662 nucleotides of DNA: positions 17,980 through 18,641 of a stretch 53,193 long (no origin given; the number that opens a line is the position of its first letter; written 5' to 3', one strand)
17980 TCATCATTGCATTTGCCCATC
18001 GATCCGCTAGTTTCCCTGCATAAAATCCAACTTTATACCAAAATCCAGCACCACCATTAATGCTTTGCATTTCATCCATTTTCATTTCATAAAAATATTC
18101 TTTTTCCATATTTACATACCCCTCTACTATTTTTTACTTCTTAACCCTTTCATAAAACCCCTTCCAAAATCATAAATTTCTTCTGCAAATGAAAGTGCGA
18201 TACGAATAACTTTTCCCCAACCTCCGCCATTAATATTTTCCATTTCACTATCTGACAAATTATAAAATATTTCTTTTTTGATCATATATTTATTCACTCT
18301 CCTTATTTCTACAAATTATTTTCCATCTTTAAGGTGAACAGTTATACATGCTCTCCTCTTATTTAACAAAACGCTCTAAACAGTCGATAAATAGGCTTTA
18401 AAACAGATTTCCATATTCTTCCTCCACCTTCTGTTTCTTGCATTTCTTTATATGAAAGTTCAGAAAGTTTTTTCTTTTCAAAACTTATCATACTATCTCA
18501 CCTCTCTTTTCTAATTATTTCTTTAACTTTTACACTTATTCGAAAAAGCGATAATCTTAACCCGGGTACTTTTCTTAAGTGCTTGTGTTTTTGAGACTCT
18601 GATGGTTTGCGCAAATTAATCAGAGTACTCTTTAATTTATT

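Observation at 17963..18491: Three unannotated double-glycine-leader peptide genes hidden in the 'empty' gap upstream of the immunity and exporter genes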

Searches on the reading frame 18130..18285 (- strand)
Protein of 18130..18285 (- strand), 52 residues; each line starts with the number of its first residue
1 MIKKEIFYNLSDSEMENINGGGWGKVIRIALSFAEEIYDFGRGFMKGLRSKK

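Call 6: search_protein_families(library=pfam, proteins=[window:18130-18285:-], max_evalue=10)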
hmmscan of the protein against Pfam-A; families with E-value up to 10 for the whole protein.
seq(52 aa): 3 families
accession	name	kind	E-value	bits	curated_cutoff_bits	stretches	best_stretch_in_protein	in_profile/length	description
PF11632.14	LcnG-beta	-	0.015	15.8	29.4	1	11-48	16-49/61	Lactococcin G-beta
PF16934.11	Mersacidin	-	0.059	13.6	27.6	1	7-22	5-20/34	Two-component Enterococcus faecalis cytolysin (EFC)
PF04369.19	Lactococcin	-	0.22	12.1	23.1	1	7-21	7-21/60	Lactococcin-like family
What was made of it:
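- Tried and rejected: Only sub-threshold leader or LcnG-beta hits (call 6).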

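Call 7: search_protein_families(library=ncbifam, proteins=[window:18130-18285:-], max_evalue=10)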
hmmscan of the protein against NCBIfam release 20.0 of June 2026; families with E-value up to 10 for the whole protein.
seq(52 aa): 8 families
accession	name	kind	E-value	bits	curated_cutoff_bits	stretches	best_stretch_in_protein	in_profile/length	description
NF038034.1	lactGbeta_entB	subfamily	1.8e-10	40.9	37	1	10-49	1-37/38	lactococcin G-beta/enterocin 1071B family bacteriocin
TIGR03949.1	bact_IIb_cerein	subfamily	0.0014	18.3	21.5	1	7-24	1-18/45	class IIb bacteriocin, lactobin A/cerein 7B family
NF038153.1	lant_leader_L1a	domain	0.011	15.8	22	1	2-21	13-32/32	class I lanthipeptide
NF038035.1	lactGalph_entA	subfamily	0.036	14.2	37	1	10-26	1-19/35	lactococcin G-alpha/enterocin 1071A family bacteriocin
NF038167.1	cyan_ocin_like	subfamily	0.041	14.1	32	1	5-29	4-23/72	CTB family bacteriocin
TIGR01847.1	bacteriocin_sig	domain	0.068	13.9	15.7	1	9-21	3-15/15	bacteriocin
NF038158.1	lant_leader_L1b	domain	0.1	12.7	27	1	2-21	9-28/28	class I lanthipeptide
TIGR03893.1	lant_SP_1948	subfamily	0.13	12.7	32.95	1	7-25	10-27/61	lichenicidin A2 family type 2 lantibiotic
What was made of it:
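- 18127..18285 (-): pepB: 52-aa precursor of the beta-like peptide. Mature 31 aa, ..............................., with a G22xxxG26 motif, +4, 3561.2 Da. NCBIfam NF038034 lactococcin G-beta/enterocin 1071B: 40.9 bits against a cutoff of 37 (call 7).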

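Call 10: find_homologous_proteins(query=window:18130-18285:-, max_evalue=0.01)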
Query seq(52 aa) (52 aa): 2 proteins with E <= 0.01 among 2 candidates.
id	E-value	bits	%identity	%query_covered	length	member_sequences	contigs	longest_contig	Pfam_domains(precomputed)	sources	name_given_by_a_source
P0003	1.2e-26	108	100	100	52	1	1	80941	-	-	-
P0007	7.5e-22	93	88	100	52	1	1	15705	-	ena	-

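Call 12: find_encoding_contigs(protein=P0007, flank=10000, max_places=6)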
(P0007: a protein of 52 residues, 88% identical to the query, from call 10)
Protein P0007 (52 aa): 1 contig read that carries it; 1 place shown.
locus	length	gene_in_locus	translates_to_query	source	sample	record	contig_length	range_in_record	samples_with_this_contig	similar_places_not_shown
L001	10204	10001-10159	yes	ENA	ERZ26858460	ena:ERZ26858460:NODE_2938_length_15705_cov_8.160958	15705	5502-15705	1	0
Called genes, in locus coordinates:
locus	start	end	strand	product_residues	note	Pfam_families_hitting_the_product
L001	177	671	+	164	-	PF04542:Sigma70_r2, PF08281:Sigma70_r4_2, PF04545:Sigma70_r4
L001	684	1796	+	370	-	-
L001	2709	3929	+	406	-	PF00579:tRNA-synt_1b, PF22421:SYY_C-terminal, PF01479:S4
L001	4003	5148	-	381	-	-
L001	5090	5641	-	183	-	PF04542:Sigma70_r2, PF08281:Sigma70_r4_2, PF04545:Sigma70_r4 (weak)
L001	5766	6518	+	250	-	PF13539:Peptidase_M15_4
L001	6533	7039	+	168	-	PF01613:Flavin_Reduct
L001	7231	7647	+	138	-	-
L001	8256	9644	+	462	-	-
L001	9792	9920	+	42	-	-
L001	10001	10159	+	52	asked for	-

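Call 36: search_solved_structures(query=window:18130-18285:-, max_evalue=10, show_alignments=3)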
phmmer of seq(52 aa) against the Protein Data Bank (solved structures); distinct sequences matched with E-value up to 10: 0.

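Call 38: search_dna_similar(query=window:18130-18285:-, collection=plasmids, mode=protein, max_evalue=10, max_rows=15)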
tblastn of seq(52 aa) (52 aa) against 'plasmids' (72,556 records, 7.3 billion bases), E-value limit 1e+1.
Records with a match: 18; places in all: 19; records where one place covers at least 80% of the query: 2.
Best place of each record, by identity: 60-80% 6; <60% 12.
By first word of the organism name: Staphylococcus 5; Bacillus 5; Sphingobium 3; Levilactobacillus 2; Rhizorhabdus 1; Paraclostridium 1; Streptomyces 1.
By predicted mobility (MOB-suite, as given by PLSDB): mobilizable 7; conjugative 6; non-mobilizable 5.
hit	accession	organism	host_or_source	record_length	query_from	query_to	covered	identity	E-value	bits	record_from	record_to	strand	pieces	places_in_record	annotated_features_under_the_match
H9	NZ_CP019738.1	Levilactobacillus brevis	cell culture,wheat beer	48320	1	50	96%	38.0%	8e-1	33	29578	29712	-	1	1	ComC/BlpC family leader-containing pheromone/bacteriocin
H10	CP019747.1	Levilactobacillus brevis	cell culture,wheat beer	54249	1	50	96%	38.0%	8e-1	33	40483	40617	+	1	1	none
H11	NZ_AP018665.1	Sphingobium amiense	-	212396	11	44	65%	44.1%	7e+0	30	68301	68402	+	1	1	phosphoenolpyruvate carboxykinase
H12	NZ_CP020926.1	Sphingobium yanoikuyae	soil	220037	11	44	65%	44.1%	7e+0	30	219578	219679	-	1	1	none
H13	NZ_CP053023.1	Sphingobium yanoikuyae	whole organism,River sediment ...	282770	11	44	65%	44.1%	7e+0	30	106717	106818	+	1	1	phosphoenolpyruvate carboxykinase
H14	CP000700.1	Rhizorhabdus wittichii RW1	-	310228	11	44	65%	44.1%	7e+0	30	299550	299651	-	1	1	Phosphoenolpyruvate carboxykinase (ATP)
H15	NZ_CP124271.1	Paraclostridium sordellii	Vulpes vulpes,whole organism,intestine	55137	4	27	46%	62.5%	4e+0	31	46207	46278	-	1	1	class IIb bacteriocin, lactobin A/cerein 7B family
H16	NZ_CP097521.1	Staphylococcus epidermidis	Homo sapiens,pertoneal cavity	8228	7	47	79%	36.6%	2e+0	32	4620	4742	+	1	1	hypothetical protein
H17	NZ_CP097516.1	Staphylococcus epidermidis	Homo sapiens,pertoneal cavity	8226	7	47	79%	36.6%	2e+0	32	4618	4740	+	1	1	hypothetical protein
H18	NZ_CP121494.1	Staphylococcus epidermidis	Homo sapiens,Forehead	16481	7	47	79%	36.6%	2e+0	32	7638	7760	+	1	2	hypothetical protein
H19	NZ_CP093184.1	Staphylococcus epidermidis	Homo sapiens,blood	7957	7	47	79%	36.6%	2e+0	32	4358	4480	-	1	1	hypothetical protein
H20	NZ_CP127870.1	Staphylococcus epidermidis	Homo sapiens,Bacterial isolate,Fingertip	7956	7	47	79%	36.6%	2e+0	32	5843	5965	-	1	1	hypothetical protein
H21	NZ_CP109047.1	Streptomyces sp. NBC_00637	-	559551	19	50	62%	43.8%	9e+0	30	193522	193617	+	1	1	hypothetical protein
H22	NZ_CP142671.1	Bacillus albus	cell culture,soil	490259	5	23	37%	63.2%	6e+0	30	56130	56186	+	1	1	hypothetical protein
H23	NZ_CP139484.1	Bacillus sp. RA(2023)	mixed culture,soil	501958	5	23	37%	63.2%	6e+0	30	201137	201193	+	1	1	hypothetical protein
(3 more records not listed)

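Call 40: get_annotated_region(hit=H9, flank=3500)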
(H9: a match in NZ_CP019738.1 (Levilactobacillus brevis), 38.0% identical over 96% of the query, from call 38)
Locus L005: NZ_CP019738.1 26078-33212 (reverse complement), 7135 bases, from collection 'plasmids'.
description: Levilactobacillus brevis strain TMW 1.2108 plasmid pl12108-4, complete sequence
organism: Levilactobacillus brevis (NCBI taxid 1580)
taxonomy: Bacteria; Bacillota; Bacilli; Lactobacillales; Lactobacillaceae; Levilactobacillus; Levilactobacillus brevis
host: -; source: cell culture,wheat beer; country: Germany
typing (MOB-suite, as given by PLSDB): mobilizable; replicon rep_cluster_731; relaxase MOBP,MOBQ,MOBQ
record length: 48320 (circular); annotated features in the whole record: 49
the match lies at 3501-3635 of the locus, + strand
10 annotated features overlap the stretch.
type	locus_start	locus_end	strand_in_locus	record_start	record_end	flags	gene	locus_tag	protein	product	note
CDS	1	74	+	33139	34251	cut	-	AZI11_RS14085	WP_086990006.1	replication initiator protein A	-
CDS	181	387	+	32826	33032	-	-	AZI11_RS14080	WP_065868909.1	hypothetical protein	-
CDS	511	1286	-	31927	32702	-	-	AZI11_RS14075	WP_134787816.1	IS5-like element ISLpl3 family transposase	GO:0006313 - DNA transposition [Evidence IEA]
CDS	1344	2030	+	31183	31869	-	-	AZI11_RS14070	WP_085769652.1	IS6 family transposase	-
CDS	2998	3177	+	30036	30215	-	-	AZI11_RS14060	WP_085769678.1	hypothetical protein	-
CDS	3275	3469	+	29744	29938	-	-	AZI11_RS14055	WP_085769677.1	bacteriocin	-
CDS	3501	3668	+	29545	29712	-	-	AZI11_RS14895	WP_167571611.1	ComC/BlpC family leader-containing pheromone/bacteriocin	-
CDS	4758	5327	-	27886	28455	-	-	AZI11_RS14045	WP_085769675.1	hypothetical protein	-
CDS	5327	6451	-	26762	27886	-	mobQ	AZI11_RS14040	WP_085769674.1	MobQ family relaxase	-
CDS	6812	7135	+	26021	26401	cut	-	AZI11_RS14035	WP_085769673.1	hypothetical protein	-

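Call 41: get_annotated_region(hit=H16, flank=3500)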
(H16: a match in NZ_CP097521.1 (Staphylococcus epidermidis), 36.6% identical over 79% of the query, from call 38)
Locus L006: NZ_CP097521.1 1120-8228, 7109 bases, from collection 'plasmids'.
description: Staphylococcus epidermidis strain C066 plasmid pC066MK2, complete sequence
organism: Staphylococcus epidermidis (NCBI taxid 1282)
taxonomy: Bacteria; Bacillota; Bacilli; Bacillales; Staphylococcaceae; Staphylococcus; Staphylococcus epidermidis
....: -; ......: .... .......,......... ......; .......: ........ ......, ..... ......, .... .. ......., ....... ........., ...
typing (MOB-suite, as given by PLSDB): mobilizable; replicon rep_cluster_1256; relaxase MOBP
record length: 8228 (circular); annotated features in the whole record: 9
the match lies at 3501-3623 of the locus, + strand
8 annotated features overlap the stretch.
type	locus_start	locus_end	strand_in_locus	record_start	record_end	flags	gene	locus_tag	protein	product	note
CDS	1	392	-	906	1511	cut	-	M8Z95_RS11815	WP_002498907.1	helix-turn-helix domain-containing protein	-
CDS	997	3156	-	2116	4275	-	-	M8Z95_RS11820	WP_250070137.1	peptidase domain-containing ABC transporter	-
CDS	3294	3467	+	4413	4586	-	-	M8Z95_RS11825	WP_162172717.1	hypothetical protein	-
CDS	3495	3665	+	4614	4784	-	-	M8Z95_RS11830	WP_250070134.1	hypothetical protein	-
CDS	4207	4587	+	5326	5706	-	mobC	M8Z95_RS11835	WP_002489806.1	plasmid mobilization relaxosome protein MobC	-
CDS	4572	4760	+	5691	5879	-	-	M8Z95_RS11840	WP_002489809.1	hypothetical protein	-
CDS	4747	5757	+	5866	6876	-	-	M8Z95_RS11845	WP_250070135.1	relaxase/mobilization nuclease domain-containing protein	-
CDS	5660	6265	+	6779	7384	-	-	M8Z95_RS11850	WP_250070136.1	mobilization protein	-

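Call 45: find_related_loci(query=A2, collection=genome_contigs, flank=10000)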
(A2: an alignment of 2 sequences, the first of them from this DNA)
Query A2 (52 aa) in genome_contigs; peptide patterns used: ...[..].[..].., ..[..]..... (x = any residue, [..] = any of these).
141 stretches matched a pattern, but none encodes a relative of the query by tblastn (E <= 1e-3).

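Call 46: find_related_loci(query=A2, collection=metagenome_contigs, flank=10000)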
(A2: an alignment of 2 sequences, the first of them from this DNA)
Query A2 (52 aa) in metagenome_contigs; peptide patterns used: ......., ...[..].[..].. (x = any residue, [..] = any of these).
473 stretches matched a pattern, but none encodes a relative of the query by tblastn (E <= 1e-3).
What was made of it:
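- Tried and rejected: They used leader-derived patterns and confirmed nothing (calls 45, 46).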

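Call 52: search_protein_families(library=ncbifam, proteins=[L001:8256-9644:+], max_evalue=1)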
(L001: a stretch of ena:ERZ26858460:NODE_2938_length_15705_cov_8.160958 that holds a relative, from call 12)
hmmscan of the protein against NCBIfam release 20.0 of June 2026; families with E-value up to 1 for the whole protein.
L001:8256-9644:+ (462 aa): 1 family
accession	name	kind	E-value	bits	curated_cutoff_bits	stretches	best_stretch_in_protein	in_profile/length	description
NF008298.1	PRK11086.1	subfamily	2.1e-05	23.2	520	1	303-402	398-493/529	DcuS/MalK family sensor histidine kinase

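Call 68: search_protein_families(library=pfam, proteins=[L001:8256-9644:+, L001:7222-7647:+], max_evalue=0.1)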
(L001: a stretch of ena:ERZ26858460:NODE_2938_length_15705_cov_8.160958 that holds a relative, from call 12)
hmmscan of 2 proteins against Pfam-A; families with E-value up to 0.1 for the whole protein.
L001:8256-9644:+ (462 aa): 2 families
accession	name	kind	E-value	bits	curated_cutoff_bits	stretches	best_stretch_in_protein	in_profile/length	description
PF02518.31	HATPase_c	-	0.038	14.9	26.4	1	332-416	7-93/111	Histidine kinase-, DNA gyrase B-, and HSP90-like ATPase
PF14668.11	RICTOR_V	-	0.084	13.5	27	0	19-47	27-55/71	Rapamycin-insensitive companion of mTOR, domain 5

L001:7222-7647:+ (141 aa): 0 families

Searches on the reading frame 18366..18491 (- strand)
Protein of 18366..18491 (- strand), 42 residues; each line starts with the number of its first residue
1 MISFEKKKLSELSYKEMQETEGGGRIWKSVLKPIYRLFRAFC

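Call 6: search_protein_families(library=pfam, proteins=[window:18366-18491:-], max_evalue=10)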
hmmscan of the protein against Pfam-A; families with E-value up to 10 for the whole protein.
seq(42 aa): 0 families

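Call 7: search_protein_families(library=ncbifam, proteins=[window:18366-18491:-], max_evalue=10)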
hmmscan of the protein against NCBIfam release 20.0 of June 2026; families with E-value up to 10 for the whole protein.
seq(42 aa): 3 families
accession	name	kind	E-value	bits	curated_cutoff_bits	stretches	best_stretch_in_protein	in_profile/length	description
TIGR01847.1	bacteriocin_sig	domain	0.036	14.7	15.7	1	10-23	2-15/15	bacteriocin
NF038035.1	lactGalph_entA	subfamily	0.081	13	37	1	12-29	1-18/35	lactococcin G-alpha/enterocin 1071A family bacteriocin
TIGR03893.1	lant_SP_1948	subfamily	0.16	12.4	32.95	1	7-24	8-25/61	lichenicidin A2 family type 2 lantibiotic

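Call 13: find_encoding_contigs(protein=window:18366-18491:-, flank=10000, max_places=6)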
Protein seq(42 aa) (42 aa): 1 contig read that carries it; 1 place shown.
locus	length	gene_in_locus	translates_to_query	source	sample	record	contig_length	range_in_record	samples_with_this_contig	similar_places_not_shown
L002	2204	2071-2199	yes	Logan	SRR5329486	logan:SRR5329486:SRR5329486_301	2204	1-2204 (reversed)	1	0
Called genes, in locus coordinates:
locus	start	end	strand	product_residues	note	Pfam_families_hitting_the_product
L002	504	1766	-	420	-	PF01548:DEDD_Tnp_IS110, PF02371:Transposase_20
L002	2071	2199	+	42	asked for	-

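Call 67: find_homologous_proteins(query=A5, max_evalue=10)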
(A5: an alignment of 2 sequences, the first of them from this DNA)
Query A5 (2 sequences) (42 aa, profile of the alignment): 1 proteins with E <= 10 among 1 candidates.
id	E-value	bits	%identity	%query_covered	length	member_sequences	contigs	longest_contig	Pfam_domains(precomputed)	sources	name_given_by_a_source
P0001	7.9e-29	117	100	100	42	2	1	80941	-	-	-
